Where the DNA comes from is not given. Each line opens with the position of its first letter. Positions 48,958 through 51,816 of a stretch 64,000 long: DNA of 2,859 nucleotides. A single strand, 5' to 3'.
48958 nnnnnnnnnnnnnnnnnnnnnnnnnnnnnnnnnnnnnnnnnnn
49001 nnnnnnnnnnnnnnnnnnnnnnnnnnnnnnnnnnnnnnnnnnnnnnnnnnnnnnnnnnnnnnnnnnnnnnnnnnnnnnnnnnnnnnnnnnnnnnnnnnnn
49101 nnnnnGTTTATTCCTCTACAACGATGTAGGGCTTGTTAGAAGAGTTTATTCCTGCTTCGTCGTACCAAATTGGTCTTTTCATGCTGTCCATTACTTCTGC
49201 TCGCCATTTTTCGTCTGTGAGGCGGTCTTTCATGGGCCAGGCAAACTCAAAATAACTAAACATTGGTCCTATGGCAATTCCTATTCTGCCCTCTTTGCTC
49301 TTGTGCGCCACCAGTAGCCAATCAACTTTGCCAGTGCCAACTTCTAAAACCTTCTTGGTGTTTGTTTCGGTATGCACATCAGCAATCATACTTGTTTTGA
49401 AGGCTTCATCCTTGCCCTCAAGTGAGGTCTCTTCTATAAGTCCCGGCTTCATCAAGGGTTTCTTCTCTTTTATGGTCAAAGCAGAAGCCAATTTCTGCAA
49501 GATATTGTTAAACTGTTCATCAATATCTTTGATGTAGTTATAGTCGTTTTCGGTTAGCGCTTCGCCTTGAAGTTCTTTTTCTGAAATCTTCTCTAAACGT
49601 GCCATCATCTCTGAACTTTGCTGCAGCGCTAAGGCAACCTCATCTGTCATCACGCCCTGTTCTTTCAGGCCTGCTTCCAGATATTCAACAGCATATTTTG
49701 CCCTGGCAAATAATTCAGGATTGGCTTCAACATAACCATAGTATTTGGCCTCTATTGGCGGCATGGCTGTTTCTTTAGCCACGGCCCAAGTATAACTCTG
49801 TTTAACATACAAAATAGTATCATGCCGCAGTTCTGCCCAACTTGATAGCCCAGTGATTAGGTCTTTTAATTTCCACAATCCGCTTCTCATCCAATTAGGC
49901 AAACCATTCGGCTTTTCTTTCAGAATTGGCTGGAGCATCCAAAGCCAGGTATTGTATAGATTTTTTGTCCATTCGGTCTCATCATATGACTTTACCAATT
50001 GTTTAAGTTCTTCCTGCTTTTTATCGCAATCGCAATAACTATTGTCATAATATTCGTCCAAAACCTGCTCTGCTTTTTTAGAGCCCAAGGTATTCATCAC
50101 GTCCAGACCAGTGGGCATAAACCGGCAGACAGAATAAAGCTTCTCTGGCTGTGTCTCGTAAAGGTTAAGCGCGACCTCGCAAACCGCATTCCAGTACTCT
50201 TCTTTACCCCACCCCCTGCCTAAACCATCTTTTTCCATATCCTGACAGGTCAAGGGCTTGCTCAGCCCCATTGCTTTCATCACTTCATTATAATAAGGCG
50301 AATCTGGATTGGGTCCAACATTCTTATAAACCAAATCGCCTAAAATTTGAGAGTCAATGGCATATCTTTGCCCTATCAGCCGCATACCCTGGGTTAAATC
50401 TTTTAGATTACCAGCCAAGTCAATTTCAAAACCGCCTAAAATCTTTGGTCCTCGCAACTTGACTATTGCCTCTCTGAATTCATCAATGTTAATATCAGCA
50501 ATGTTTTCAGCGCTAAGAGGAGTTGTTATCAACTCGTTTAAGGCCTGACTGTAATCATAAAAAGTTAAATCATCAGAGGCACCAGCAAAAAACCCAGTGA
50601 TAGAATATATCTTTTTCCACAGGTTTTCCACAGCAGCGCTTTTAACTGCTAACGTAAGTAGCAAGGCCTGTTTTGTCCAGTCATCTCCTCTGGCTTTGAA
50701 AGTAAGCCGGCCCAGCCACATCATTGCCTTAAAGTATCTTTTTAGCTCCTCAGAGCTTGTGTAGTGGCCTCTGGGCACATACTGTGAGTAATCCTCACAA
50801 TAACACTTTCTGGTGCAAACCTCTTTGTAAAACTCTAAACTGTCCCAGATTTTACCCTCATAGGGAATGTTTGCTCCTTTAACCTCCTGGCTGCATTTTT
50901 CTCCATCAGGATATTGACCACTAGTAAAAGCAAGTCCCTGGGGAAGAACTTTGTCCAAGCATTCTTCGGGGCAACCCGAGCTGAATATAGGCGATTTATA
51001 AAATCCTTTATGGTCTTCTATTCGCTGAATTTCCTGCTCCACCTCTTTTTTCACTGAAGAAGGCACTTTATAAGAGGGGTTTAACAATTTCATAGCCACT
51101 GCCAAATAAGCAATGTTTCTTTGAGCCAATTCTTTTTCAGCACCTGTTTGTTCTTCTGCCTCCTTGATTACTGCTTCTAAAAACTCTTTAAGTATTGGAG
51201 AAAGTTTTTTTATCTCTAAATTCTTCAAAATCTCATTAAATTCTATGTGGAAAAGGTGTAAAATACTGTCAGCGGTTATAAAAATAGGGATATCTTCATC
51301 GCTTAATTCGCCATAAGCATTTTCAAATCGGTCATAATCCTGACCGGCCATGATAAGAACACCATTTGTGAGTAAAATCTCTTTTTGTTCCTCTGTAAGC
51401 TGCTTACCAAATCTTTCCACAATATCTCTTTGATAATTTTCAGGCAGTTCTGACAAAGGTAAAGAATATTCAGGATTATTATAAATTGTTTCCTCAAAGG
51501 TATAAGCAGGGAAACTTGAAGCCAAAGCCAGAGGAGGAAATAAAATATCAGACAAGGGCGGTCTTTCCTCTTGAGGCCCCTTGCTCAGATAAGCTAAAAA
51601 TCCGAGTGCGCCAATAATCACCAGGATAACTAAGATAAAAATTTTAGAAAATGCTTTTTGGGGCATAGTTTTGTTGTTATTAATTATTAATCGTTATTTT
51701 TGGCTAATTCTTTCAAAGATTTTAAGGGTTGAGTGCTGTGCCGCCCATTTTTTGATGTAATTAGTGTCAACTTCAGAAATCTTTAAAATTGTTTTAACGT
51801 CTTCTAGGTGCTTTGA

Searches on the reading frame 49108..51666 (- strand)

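Call 33: search_protein_families(library=pfam, proteins=[window:49108-51666:-])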
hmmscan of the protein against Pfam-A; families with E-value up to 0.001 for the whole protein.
window:49108-51666:- (852 aa): 1 family
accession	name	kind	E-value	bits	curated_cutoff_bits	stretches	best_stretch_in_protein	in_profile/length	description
PF11369.13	DUF3160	-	1.5e-172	575.9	25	3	508-834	324-631/632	Protein of unknown function (DUF3160)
